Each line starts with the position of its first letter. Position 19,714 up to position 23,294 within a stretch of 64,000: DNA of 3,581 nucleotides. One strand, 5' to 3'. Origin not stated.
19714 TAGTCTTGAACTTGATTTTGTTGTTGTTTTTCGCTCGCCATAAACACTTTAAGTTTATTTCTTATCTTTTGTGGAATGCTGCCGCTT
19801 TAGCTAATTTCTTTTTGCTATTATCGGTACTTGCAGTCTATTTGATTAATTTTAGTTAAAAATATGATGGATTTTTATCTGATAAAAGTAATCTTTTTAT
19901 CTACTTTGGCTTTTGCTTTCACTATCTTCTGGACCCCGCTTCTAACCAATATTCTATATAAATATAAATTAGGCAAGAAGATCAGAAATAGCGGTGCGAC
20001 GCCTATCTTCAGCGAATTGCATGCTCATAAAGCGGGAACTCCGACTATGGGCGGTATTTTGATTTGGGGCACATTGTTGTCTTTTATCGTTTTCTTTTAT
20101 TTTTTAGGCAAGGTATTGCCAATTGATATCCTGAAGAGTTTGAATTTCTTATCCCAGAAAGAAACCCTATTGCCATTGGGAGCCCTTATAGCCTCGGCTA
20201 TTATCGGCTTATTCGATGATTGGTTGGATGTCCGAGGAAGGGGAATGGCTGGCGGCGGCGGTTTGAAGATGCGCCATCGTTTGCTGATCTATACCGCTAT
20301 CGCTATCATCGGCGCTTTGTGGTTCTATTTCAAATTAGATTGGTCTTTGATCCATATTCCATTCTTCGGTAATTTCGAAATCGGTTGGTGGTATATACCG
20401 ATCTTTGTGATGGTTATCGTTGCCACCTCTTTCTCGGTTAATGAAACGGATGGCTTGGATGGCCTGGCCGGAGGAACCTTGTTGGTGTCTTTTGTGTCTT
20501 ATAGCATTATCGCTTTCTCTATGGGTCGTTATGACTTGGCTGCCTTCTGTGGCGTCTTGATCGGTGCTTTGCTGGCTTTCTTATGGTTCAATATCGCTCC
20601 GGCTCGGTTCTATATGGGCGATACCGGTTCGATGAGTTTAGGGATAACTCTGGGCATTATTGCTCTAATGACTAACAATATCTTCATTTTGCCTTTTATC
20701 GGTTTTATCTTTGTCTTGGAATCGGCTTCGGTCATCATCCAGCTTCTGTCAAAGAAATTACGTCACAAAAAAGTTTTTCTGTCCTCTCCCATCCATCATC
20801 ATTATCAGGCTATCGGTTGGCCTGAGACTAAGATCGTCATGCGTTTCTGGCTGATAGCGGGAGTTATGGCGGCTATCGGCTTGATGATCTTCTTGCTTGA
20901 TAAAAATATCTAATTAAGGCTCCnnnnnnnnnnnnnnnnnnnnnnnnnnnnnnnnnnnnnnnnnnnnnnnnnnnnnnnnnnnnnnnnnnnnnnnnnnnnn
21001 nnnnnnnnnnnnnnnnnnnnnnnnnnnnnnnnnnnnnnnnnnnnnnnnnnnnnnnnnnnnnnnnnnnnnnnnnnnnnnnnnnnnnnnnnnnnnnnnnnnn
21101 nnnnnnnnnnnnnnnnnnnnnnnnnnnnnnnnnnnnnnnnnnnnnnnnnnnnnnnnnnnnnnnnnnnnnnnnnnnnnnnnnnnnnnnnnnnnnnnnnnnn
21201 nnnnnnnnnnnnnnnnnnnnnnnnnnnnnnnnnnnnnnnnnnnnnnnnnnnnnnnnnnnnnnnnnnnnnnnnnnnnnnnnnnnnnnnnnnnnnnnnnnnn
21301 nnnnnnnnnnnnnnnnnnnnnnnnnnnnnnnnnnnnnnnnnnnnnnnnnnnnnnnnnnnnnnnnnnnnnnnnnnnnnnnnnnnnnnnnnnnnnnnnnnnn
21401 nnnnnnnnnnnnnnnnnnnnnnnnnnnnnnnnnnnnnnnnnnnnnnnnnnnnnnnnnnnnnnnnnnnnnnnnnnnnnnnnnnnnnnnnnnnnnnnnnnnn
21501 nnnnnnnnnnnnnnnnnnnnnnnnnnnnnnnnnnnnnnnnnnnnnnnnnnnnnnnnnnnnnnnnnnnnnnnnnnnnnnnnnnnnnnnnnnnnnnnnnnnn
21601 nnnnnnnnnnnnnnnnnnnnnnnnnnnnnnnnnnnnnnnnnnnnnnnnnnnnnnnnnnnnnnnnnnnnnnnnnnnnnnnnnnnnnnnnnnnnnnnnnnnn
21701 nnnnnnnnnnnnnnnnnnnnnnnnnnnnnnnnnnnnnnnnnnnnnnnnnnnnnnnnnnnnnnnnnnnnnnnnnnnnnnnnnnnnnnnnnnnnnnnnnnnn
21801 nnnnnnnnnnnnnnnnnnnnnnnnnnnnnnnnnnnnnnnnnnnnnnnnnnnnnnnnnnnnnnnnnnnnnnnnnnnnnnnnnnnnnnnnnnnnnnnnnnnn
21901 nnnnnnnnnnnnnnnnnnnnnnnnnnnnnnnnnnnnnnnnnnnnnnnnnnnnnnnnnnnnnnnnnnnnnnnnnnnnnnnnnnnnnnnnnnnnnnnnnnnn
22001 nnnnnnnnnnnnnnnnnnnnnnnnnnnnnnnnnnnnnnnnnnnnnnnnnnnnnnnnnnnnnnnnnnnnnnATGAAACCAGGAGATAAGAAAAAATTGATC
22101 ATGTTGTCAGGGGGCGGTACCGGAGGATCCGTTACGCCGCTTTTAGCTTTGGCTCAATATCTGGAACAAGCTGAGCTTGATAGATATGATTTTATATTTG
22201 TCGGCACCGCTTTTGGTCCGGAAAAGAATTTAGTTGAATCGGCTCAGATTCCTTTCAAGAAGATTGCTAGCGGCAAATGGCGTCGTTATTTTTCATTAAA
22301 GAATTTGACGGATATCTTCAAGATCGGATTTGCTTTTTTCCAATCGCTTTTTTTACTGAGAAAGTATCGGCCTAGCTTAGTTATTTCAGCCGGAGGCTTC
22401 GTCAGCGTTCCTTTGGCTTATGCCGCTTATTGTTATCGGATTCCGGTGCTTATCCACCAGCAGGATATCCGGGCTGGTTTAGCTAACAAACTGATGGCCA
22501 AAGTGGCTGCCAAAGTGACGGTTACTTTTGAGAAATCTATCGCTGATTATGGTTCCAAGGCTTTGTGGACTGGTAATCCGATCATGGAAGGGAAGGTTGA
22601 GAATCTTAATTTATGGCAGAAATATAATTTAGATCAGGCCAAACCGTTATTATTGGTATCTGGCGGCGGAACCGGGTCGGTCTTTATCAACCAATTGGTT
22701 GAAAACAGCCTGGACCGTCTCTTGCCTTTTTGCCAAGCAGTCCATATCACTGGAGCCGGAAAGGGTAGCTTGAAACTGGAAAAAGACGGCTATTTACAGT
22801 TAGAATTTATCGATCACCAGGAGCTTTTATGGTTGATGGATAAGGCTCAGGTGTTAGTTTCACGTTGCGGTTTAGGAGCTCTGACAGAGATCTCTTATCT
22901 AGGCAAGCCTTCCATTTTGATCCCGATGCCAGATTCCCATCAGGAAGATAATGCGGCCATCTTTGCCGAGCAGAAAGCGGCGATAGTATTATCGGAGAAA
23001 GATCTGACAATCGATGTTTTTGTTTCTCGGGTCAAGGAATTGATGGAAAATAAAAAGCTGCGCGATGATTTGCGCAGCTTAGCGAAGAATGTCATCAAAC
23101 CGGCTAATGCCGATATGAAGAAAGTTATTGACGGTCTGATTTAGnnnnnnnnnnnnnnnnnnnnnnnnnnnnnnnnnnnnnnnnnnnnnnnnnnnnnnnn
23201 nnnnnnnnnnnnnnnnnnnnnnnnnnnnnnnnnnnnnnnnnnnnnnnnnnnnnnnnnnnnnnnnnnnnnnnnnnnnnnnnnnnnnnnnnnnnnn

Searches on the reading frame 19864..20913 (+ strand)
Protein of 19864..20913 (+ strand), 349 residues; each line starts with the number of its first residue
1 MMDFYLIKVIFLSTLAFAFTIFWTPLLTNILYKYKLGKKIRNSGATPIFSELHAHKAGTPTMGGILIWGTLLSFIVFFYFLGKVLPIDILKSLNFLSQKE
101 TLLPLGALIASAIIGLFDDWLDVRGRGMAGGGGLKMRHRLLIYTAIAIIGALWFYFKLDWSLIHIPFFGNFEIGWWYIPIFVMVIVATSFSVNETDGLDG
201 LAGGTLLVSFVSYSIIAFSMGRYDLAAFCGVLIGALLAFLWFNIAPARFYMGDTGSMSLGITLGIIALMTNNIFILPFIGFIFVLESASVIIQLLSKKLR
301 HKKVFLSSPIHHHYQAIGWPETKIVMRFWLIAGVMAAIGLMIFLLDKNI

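Call 14: search_protein_families(library=pfam, proteins=[window:19864-20913:+], max_evalue=0.001)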
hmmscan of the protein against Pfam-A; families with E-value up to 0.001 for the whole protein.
window:19864-20913:+ (349 aa): 2 families
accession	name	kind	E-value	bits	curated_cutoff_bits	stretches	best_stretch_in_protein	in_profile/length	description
PF00953.26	Glycos_transf_4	-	6.3e-32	111.2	27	1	105-270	5-159/160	Glycosyl transferase family 4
PF10555.14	MraY_sig1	-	8.3e-06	25.5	20.1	1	56-67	1-12/13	Phospho-N-acetylmuramoyl-pentapeptide-transferase signature 1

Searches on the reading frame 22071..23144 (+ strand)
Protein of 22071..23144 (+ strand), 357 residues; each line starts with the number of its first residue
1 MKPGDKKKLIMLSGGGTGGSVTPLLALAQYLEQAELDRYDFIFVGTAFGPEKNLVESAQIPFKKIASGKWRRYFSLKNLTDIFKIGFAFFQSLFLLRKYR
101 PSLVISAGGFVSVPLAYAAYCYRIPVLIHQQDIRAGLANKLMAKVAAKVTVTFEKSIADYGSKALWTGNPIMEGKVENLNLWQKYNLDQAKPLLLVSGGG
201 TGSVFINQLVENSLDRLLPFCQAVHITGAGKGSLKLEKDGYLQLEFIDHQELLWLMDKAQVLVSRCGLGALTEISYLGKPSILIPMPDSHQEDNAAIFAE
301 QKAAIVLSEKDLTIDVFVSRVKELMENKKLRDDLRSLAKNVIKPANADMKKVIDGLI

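Call 15: search_protein_families(library=pfam, proteins=[window:22071-23144:+], max_evalue=0.001)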
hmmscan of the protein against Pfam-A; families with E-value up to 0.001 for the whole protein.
window:22071-23144:+ (357 aa): 2 families
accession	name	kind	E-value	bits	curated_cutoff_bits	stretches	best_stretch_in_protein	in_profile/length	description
PF03033.26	Glyco_transf_28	-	8e-32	110.6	26.2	1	10-150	1-138/139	Glycosyltransferase family 28 N-terminal domain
PF04101.22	Glyco_tran_28_C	-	1.7e-21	77.4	22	1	194-329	2-145/166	Glycosyltransferase family 28 C-terminal domain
